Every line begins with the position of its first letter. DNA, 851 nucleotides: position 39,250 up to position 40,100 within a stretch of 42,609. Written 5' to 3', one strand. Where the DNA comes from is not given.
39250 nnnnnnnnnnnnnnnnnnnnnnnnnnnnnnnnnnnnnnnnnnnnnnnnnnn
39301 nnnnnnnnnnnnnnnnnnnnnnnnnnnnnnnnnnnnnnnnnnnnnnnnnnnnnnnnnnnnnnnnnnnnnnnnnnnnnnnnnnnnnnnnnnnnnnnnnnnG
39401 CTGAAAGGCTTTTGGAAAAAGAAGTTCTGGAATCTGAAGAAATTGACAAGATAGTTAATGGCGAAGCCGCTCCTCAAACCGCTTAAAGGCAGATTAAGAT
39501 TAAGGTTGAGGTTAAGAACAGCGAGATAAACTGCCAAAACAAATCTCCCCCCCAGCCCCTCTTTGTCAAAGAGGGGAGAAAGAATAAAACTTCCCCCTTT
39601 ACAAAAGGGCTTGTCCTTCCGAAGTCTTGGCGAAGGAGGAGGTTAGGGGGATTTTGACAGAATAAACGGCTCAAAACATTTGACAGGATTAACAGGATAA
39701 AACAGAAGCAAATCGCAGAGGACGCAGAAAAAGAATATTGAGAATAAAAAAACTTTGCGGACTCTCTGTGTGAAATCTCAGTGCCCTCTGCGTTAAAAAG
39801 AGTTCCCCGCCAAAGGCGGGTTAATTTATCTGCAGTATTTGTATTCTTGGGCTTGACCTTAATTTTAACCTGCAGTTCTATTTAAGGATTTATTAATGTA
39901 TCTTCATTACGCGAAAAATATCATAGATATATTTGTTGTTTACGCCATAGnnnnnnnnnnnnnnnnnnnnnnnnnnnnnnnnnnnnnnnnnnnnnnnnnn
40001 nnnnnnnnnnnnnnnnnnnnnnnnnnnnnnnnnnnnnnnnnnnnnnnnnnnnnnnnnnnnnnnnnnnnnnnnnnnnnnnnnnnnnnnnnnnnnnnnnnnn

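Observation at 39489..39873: Same hairpin arms split by a 325-nt structured insert between ftsH and cdaA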

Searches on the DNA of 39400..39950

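Call 9: search_rna_families(source=window, start=39400, end=39950, threshold=evalue, max_evalue=10, show_alignments=3)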
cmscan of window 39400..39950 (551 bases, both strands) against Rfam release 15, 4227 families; matches with E-value up to 10: 11.
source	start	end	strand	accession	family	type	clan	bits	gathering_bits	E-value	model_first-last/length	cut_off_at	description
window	39542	39647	+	RF00432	SNORA51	Gene; snRNA; snoRNA; HACA-box;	-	20.2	50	0.22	1-133/133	no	Small nucleolar RNA SNORA51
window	39571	39600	-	RF03509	mir-4660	Gene; miRNA;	-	17.1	87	1.5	30-59/86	no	mir-4660 microRNA precursor family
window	39548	39650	+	RF00884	MIR815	Gene; miRNA;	-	15.6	63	5.1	1-81/81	no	MIR815 microRNA precursor family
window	39486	39586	+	RF00568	SNORA26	Gene; snRNA; snoRNA; HACA-box;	CL00032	14.8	40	7.1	1-122/122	no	Small nucleolar RNA SNORA26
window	39609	39699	-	RF02168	PVT1_5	Gene; lncRNA;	-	14.5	60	7.4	1-133/133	no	Pvt1 oncogene conserved region 5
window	39536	39582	-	RF02132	HOXB13-AS1_1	Gene; lncRNA;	-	14.1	60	1.4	1-136/136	no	HOXB13 antisense RNA 1 conserved region 1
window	39572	39596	+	RF01792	eiav_FSE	Cis-reg; frameshift_element;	-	13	40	2.2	1-35/35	no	ribosomal frameshift site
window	39872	39903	-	RF01072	TMV_UPD-PK3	Cis-reg;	-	12.6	34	2.2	1-31/31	no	Pseudoknot of upstream pseudoknot domain (UPD) of the 3'UTR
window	39560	39599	-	RF01257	snR31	Gene; snRNA; snoRNA; HACA-box;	CL00026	12.1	45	7.9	150-189/223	no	Small nucleolar RNA snR31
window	39717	39777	-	RF02563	CbSR3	Gene; antisense;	-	10.7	101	9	39-101/198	no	Coxiella burnetii sRNA 3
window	39798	39897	-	RF01408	sraL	Gene; sRNA;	-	10.5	39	8.5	1-142/142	no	sraL Hfq binding RNA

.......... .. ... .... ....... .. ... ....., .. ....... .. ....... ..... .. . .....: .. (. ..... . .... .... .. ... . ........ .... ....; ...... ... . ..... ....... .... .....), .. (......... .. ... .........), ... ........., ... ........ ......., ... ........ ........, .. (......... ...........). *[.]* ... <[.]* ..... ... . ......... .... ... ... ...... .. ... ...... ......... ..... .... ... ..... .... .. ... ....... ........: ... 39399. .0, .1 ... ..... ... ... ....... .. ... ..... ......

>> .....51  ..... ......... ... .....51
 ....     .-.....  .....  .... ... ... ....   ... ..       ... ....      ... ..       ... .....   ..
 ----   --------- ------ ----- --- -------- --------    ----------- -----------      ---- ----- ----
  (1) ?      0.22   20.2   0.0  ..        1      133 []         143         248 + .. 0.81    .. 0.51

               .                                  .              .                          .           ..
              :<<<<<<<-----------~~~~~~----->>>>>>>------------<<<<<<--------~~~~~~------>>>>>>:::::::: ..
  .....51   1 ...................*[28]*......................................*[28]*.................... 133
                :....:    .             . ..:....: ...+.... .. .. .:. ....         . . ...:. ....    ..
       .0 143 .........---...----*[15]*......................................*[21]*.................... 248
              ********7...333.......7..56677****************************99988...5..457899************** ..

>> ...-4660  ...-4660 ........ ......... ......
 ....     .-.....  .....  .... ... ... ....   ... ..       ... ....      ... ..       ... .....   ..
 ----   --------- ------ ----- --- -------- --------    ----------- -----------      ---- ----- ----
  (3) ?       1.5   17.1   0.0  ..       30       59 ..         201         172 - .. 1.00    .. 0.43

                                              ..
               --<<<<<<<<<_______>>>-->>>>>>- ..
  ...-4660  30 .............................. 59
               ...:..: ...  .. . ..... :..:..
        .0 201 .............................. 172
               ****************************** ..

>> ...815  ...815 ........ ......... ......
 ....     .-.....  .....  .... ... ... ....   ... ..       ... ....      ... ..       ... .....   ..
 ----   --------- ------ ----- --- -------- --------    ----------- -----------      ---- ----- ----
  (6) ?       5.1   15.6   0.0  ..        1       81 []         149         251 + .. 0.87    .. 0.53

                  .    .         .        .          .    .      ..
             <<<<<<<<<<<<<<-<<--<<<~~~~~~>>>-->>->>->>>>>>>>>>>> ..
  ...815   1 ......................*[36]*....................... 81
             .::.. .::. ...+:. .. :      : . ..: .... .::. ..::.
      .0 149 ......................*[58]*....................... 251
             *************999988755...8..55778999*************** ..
